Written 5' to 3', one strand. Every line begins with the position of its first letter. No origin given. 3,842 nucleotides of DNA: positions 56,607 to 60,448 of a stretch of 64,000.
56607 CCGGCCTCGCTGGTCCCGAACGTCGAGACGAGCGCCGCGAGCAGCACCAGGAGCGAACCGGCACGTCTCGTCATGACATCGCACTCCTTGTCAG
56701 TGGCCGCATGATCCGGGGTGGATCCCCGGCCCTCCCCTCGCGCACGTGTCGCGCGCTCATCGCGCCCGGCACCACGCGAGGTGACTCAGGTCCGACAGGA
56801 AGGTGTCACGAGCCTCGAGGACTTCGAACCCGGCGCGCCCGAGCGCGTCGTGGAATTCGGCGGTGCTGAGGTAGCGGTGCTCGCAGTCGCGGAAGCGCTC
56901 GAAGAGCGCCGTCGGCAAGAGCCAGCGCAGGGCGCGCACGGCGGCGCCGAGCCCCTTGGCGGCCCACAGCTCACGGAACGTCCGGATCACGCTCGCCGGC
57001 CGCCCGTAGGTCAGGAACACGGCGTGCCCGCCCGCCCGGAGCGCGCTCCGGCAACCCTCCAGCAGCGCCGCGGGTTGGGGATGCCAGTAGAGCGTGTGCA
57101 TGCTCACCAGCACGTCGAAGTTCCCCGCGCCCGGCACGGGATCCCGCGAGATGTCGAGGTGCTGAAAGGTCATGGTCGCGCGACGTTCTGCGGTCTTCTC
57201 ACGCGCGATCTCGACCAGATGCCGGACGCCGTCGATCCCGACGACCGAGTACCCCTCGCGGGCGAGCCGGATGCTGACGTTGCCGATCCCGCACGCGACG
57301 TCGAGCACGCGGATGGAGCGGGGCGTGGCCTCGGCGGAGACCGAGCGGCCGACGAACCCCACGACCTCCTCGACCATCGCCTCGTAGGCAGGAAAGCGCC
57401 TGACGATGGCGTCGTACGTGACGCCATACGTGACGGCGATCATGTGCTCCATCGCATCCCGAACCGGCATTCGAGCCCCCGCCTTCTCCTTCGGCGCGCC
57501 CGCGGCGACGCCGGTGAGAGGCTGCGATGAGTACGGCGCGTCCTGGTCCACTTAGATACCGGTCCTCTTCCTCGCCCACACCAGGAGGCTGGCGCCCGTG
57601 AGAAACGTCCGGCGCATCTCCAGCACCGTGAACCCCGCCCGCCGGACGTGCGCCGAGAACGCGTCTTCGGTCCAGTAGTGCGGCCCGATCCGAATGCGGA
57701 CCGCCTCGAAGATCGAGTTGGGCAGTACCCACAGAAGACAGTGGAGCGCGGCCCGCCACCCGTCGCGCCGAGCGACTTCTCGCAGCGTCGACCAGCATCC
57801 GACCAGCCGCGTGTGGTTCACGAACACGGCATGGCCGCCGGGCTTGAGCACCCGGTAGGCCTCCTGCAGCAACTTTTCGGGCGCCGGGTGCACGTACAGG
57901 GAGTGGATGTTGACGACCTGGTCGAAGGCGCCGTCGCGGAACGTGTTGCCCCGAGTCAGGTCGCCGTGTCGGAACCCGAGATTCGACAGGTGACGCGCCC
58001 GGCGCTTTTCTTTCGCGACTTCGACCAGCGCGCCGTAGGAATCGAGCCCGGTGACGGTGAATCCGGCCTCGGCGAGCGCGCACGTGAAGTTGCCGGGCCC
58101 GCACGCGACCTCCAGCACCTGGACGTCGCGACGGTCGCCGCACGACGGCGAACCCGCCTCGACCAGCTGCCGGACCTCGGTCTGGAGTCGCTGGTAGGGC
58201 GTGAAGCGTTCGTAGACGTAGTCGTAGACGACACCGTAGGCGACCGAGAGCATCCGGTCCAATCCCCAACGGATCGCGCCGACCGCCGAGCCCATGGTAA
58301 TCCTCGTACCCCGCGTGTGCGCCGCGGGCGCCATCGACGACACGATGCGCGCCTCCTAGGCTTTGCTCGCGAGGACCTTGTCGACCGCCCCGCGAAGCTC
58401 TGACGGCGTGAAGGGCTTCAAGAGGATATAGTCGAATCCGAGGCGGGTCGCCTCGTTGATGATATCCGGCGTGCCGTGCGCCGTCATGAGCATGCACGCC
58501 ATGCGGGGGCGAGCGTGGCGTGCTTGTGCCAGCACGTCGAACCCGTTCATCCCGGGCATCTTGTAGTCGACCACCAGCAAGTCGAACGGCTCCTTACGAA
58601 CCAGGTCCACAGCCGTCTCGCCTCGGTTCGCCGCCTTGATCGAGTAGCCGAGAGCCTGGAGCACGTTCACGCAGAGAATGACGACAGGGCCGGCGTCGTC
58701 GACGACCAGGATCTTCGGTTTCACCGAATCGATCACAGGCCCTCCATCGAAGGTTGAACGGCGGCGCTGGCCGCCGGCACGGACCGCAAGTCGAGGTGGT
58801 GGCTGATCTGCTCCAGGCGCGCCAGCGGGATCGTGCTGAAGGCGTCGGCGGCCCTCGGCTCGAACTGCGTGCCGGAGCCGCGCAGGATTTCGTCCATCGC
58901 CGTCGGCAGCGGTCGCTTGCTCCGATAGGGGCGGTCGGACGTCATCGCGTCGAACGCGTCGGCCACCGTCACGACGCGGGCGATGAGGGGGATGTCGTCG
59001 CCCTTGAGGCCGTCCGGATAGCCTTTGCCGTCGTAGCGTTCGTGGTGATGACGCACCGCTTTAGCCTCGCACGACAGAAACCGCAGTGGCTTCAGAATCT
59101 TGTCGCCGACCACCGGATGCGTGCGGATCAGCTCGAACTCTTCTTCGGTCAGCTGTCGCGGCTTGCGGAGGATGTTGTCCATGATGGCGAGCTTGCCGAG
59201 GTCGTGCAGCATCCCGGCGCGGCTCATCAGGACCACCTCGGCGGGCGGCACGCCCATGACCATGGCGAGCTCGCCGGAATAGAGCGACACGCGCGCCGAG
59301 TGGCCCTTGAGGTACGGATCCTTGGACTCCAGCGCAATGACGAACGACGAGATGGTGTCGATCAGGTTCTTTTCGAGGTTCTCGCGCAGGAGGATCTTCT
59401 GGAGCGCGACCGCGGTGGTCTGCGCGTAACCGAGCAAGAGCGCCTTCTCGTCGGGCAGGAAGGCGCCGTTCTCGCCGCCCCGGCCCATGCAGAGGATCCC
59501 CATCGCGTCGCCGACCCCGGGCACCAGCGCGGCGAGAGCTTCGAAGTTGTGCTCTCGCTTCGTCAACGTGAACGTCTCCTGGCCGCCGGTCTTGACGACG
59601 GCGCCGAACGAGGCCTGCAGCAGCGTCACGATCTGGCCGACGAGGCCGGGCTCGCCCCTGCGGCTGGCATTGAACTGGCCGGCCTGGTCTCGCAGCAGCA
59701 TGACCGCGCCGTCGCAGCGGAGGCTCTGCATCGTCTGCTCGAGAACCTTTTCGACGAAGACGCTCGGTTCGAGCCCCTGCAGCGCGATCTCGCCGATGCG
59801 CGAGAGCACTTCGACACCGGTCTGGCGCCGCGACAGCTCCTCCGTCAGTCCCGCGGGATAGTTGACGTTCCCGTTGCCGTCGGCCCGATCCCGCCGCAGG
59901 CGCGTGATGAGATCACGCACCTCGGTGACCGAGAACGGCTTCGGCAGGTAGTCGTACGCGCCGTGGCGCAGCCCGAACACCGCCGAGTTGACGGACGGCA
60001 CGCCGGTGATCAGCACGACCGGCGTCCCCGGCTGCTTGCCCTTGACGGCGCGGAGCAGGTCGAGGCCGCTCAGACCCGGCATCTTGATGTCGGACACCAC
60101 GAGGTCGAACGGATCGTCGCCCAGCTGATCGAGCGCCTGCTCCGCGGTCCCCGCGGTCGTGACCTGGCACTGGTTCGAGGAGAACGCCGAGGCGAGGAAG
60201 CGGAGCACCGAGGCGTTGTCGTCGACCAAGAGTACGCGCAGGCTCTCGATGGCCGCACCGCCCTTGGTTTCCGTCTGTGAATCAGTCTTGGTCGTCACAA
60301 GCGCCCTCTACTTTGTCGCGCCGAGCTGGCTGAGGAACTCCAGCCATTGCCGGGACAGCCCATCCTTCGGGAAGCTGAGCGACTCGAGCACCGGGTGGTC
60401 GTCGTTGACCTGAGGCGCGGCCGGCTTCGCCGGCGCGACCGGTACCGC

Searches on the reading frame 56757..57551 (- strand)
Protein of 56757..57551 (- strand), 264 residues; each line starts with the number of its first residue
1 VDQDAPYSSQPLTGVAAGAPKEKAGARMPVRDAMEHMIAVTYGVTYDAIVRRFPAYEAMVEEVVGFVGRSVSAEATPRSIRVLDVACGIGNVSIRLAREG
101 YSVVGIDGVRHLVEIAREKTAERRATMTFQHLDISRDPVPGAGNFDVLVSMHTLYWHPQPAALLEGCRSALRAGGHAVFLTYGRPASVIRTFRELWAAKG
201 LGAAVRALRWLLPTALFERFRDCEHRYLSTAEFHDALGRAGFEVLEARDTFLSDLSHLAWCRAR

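Call 63: search_protein_families(library=pfam, proteins=[window:56757-57551:-], max_evalue=0.001)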
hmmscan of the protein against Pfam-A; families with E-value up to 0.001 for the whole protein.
window:56757-57551:- (264 aa): 9 families
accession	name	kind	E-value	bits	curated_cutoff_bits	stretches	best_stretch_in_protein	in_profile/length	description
PF13489.12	Methyltransf_23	-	5.1e-19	69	27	1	75-246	19-163/164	Methyltransferase domain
PF13649.12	Methyltransf_25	-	1.4e-16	61.4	27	1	82-175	1-97/97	Methyltransferase domain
PF08241.18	Methyltransf_11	-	3.9e-15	56.7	21.2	1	83-179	1-95/95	Methyltransferase domain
PF08242.18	Methyltransf_12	-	1.2e-12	48.8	30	1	83-176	1-97/98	Methyltransferase domain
PF13847.12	Methyltransf_31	-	1.5e-12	47.8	27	1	80-183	5-113/145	Methyltransferase domain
PF08003.17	Methyltransf_9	-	2.6e-05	23.8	23.8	1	81-181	118-219/315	Protein of unknown function (DUF1698)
PF13679.12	Methyltransf_32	-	7e-05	23.3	27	1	60-153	6-110/143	Methyltransferase domain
PF01209.24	Ubie_methyltran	-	0.00052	19.9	20.1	1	76-188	45-160/233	ubiE/COQ5 methyltransferase family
PF00891.24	Methyltransf_2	-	0.00057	19.7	22.3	0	81-178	65-163/210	O-methyltransferase domain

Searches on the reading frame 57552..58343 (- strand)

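Call 63: search_protein_families(library=pfam, proteins=[window:57552-58343:-], max_evalue=0.001)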
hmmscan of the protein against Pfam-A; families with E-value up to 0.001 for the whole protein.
window:57552-58343:- (263 aa): 7 families
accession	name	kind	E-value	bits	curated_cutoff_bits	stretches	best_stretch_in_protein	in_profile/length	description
PF08241.18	Methyltransf_11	-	6.1e-21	75.3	21.2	1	77-174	1-95/95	Methyltransferase domain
PF13649.12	Methyltransf_25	-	2.7e-19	70.1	27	1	76-170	1-97/97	Methyltransferase domain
PF13847.12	Methyltransf_31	-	4.5e-17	62.5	27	1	72-178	3-113/145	Methyltransferase domain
PF13489.12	Methyltransf_23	-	1.3e-16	61.2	27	1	54-242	6-163/164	Methyltransferase domain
PF08242.18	Methyltransf_12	-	9.9e-12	45.9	30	1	77-171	1-97/98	Methyltransferase domain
PF01209.24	Ubie_methyltran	-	4e-11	43.2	20.1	1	69-178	44-155/233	ubiE/COQ5 methyltransferase family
PF05175.20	MTS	-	0.0001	22.4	23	1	73-180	32-144/170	Methyltransferase small domain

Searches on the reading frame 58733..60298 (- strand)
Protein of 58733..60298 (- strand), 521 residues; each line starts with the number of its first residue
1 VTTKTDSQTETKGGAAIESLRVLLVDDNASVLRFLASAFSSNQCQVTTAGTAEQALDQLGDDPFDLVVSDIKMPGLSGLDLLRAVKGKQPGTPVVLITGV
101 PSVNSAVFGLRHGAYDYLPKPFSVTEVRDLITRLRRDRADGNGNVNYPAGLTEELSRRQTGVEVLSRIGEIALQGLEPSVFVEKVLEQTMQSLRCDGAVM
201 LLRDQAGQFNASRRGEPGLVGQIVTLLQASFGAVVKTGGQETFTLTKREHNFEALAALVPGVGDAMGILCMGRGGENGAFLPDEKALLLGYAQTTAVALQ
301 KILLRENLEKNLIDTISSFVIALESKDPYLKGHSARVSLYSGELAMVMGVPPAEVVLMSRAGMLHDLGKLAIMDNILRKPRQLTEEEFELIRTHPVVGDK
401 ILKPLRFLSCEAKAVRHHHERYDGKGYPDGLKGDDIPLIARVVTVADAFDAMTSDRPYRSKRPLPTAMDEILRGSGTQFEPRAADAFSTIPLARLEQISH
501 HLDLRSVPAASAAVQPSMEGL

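Call 30: search_protein_families(library=pfam, proteins=[window:58733-60298:-], max_evalue=0.00001)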
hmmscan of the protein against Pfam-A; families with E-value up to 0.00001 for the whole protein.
window:58733-60298:- (521 aa): 3 families
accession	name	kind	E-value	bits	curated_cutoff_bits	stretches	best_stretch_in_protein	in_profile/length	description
PF13487.12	HD_5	-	1.1e-35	123.3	27.2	1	322-481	6-168/170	HD domain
PF00072.30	Response_reg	-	3.2e-25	88.9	30.2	1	22-131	1-110/111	Response regulator receiver domain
PF01966.28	HD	-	1.3e-19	71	22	1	332-452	3-116/116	HD domain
